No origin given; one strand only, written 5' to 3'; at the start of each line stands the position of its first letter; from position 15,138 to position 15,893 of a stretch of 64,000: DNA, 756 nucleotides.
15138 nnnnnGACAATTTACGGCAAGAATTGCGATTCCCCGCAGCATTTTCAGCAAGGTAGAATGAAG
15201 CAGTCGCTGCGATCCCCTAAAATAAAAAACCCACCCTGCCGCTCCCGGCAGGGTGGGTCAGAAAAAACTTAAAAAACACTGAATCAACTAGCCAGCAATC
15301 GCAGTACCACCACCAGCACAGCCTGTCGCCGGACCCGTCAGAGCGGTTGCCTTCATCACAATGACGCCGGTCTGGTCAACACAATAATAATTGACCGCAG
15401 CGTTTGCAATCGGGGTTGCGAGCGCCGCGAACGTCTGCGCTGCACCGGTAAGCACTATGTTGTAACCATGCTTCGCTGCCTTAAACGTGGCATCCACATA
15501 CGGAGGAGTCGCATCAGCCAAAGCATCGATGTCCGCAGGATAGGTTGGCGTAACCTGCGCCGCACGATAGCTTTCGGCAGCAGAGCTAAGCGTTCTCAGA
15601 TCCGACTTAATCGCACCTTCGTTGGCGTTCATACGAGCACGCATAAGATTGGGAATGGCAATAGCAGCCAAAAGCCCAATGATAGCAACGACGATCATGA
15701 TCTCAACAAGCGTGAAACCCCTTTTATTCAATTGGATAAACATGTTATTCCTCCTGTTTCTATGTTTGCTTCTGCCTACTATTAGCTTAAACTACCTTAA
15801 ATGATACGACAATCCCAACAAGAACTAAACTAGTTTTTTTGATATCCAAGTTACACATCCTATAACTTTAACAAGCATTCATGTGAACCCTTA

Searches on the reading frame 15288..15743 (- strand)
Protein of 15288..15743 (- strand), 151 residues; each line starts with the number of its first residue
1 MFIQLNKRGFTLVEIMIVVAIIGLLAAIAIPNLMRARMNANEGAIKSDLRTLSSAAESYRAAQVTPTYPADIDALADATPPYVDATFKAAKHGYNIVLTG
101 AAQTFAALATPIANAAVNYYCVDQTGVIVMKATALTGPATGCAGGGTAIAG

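Call 4: search_protein_families(library=pfam, proteins=[window:15288-15743:-], max_evalue=0.01)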
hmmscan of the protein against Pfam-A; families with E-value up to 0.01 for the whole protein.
window:15288-15743:- (151 aa): 1 family
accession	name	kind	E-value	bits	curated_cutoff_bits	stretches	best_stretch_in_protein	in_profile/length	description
PF07963.17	N_methyl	-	4.9e-09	35.8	21.2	1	6-30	3-27/27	Prokaryotic N-terminal methylation motif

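Call 5: search_protein_families(library=ncbifam, proteins=[window:15288-15743:-], max_evalue=0.01)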
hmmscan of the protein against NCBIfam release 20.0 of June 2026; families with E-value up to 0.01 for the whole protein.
window:15288-15743:- (151 aa): 9 families
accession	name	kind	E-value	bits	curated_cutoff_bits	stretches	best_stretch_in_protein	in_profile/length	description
NF041775.1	typeIV_PilA_Myxo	equivalog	7.4e-14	52.2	400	1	7-62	10-65/214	type IV pilin protein PilA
TIGR01710.1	typeII_sec_gspG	equivalog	2.6e-13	50.2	88.85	1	8-89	1-81/134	type II secretion system major pseudopilin GspG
NF040999.1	pilin_ComGC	equivalog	6e-09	36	75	1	8-63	2-57/84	competence type IV pilus major pilin ComGC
TIGR02532.1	IV_pilin_GFxxxE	domain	6.8e-09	35.2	16.3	1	7-30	1-24/24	prepilin-type N-terminal cleavage/methylation domain-containing protein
NF007862.0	PRK10574.1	equivalog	9e-08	32.4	138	1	6-33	3-30/145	prepilin peptidase-dependent pilin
TIGR01708.2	typeII_sec_gspH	equivalog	2.1e-07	31.1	80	1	8-53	2-44/169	type II secretion system minor pseudopilin GspH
NF041013.1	T4P_ComGE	equivalog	4.8e-06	26.6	49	1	6-56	2-53/83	competence type IV pilus minor pilin ComGE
TIGR02596.1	TIGR02596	subfamily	0.00035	20.7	70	1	10-36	1-27/196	Verru_Chthon cassette protein D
NF007800.0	PRK10506.1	equivalog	0.0098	15.7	158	0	6-29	7-30/163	prepilin peptidase-dependent protein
